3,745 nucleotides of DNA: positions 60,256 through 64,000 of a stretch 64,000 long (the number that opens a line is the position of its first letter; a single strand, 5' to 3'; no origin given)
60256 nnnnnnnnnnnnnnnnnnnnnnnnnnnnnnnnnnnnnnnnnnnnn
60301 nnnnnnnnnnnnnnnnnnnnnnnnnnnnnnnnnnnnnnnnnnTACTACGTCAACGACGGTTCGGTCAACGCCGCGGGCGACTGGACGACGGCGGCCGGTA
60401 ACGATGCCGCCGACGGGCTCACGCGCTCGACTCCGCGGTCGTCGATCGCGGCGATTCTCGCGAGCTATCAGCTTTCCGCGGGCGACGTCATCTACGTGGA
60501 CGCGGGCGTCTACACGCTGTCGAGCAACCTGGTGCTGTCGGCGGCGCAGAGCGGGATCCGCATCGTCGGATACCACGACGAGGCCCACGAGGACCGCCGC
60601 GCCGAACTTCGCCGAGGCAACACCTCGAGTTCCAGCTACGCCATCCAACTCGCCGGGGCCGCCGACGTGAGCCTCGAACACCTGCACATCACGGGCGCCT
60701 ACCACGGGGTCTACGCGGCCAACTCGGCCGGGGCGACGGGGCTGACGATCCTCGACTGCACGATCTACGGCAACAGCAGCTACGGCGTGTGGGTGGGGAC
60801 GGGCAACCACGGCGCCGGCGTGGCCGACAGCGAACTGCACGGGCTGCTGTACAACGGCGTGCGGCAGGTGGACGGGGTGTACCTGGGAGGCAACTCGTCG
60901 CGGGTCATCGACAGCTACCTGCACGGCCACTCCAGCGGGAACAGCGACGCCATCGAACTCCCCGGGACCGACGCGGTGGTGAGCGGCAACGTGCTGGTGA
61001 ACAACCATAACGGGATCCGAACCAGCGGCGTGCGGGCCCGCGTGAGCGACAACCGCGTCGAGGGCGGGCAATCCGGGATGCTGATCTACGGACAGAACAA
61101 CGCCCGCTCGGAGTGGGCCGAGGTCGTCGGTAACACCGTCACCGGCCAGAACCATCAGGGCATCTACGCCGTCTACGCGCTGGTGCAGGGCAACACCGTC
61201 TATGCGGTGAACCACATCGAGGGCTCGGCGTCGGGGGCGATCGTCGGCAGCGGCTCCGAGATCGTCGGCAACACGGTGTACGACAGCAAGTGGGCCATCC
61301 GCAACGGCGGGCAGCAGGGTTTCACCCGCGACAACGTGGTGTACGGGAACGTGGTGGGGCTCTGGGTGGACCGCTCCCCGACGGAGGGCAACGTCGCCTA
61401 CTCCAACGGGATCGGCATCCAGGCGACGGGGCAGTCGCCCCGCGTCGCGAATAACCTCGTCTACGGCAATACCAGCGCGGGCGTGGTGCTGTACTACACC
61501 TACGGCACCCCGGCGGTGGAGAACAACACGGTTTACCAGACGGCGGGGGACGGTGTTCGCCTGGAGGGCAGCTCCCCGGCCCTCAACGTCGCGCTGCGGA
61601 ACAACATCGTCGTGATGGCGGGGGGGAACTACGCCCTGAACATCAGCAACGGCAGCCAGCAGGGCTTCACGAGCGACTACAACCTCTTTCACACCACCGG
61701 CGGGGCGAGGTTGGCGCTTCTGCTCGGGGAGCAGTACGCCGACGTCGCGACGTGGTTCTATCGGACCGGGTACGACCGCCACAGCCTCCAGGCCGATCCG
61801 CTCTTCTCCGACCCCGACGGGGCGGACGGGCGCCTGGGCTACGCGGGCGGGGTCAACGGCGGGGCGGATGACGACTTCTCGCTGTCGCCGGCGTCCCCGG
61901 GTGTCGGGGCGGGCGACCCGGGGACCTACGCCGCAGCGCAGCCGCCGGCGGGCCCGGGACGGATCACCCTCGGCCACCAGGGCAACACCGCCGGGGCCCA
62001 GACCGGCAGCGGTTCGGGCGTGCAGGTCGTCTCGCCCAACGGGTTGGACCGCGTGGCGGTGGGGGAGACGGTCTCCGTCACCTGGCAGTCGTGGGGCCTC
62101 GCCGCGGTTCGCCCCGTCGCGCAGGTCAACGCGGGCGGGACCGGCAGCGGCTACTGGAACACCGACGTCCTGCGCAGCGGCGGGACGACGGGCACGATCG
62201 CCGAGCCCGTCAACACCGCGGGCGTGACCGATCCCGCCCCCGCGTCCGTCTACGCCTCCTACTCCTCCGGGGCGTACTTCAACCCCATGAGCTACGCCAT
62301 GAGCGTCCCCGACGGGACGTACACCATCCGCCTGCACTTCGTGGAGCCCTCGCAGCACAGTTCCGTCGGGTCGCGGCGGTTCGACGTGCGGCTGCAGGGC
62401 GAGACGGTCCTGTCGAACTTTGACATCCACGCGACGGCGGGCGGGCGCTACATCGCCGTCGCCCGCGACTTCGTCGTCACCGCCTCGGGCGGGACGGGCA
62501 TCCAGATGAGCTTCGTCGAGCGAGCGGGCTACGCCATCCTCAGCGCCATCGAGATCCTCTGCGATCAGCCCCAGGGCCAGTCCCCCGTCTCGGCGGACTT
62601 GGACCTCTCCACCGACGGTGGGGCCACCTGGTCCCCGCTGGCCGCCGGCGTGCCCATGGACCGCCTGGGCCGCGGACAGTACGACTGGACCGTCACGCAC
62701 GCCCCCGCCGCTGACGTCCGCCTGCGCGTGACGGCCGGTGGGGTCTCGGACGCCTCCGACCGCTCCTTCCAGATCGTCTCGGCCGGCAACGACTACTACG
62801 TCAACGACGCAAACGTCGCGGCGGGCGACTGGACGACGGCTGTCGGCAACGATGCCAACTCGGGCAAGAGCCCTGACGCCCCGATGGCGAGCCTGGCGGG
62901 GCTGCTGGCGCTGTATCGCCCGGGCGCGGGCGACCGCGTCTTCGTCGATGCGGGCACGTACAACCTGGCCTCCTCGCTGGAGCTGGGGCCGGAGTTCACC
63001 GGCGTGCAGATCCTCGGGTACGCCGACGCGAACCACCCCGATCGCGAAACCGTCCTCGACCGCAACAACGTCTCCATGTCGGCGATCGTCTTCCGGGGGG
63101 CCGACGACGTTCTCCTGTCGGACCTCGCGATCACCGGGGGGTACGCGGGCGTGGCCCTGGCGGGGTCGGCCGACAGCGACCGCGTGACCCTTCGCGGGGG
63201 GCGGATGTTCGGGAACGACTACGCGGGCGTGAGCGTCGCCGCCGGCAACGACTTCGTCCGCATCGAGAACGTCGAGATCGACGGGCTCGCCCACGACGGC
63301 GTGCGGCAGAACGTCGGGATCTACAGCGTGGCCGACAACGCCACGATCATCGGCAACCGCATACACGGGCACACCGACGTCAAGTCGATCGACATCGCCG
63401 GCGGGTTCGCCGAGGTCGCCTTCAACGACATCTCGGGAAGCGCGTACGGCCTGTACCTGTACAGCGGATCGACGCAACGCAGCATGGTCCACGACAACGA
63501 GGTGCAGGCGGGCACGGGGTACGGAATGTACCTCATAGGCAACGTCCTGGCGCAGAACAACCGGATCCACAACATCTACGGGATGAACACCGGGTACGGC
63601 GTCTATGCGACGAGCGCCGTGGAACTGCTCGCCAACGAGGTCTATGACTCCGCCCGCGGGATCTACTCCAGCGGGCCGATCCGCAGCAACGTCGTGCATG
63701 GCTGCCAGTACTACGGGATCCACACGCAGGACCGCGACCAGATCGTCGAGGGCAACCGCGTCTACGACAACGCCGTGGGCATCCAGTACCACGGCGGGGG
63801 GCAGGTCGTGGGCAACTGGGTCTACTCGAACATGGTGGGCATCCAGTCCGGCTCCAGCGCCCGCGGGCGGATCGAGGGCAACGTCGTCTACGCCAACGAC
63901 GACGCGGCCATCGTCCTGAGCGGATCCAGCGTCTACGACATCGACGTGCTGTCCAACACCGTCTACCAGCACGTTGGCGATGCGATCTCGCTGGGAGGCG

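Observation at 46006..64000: Uninterrupted ORF of about 18 kb (about 6000 codons or more, still open at the window end) that the supplied six-frame track omits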

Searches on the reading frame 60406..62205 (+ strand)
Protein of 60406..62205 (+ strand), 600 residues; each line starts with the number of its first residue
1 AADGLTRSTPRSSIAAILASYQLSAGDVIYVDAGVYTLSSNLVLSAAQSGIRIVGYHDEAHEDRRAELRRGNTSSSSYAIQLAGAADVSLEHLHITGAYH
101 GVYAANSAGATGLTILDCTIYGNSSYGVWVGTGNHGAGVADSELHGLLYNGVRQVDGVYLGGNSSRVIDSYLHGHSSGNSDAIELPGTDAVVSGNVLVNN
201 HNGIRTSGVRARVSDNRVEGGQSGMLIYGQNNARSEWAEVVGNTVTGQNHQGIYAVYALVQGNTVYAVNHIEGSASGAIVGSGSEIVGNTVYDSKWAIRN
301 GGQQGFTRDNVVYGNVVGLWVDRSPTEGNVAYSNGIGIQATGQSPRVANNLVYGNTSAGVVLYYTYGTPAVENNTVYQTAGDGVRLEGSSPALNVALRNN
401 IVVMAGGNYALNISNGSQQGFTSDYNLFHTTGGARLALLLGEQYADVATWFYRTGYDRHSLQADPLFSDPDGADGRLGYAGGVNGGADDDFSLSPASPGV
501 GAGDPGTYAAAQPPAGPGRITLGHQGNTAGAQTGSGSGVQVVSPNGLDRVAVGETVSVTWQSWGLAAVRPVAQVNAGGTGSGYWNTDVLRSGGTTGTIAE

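Call 11: search_protein_families(library=pfam, proteins=[window:60406-62205:+], max_evalue=0.1)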
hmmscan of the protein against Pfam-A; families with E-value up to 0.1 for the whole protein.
window:60406-62205:+ (600 aa): 2 families
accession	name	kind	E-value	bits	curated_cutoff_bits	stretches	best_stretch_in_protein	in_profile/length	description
PF13229.12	Beta_helix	-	2.8e-19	69.7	25.9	3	282-418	8-149/158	Right handed beta helix region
PF17161.10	DUF5123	-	0.02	16.5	35.1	0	371-474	3-95/113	Domain of unknown function (DUF5123)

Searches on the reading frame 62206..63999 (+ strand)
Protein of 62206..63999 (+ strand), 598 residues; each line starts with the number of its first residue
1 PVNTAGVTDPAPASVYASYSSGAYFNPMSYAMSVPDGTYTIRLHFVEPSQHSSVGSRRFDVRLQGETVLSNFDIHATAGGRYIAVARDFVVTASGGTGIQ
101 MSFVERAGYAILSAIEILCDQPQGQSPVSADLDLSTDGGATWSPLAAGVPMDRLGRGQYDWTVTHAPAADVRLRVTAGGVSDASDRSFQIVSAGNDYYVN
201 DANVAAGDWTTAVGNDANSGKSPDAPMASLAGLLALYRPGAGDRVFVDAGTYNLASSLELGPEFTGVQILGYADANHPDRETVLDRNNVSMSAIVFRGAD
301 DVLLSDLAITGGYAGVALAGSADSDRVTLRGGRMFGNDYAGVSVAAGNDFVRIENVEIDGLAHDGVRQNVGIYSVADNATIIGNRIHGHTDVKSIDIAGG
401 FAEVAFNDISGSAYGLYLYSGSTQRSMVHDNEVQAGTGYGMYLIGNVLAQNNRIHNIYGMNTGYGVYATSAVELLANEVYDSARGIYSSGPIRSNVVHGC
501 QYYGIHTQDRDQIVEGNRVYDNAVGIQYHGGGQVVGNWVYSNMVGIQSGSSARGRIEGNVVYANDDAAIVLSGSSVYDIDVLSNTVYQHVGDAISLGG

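Call 11: search_protein_families(library=pfam, proteins=[window:62206-63999:+], max_evalue=0.1)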
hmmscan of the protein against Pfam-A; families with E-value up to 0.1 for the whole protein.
window:62206-63999:+ (598 aa): 3 families
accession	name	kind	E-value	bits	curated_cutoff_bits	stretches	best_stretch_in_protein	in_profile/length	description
PF05048.19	NosD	-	6e-16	59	23.6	3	452-588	8-148/212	Periplasmic copper-binding protein (NosD)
PF11721.14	Malectin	-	2e-13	51.1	23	1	27-94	64-131/163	Malectin domain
PF12819.13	Malectin_like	-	1.8e-05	24.6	24.5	1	28-117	236-328/331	Malectin-like domain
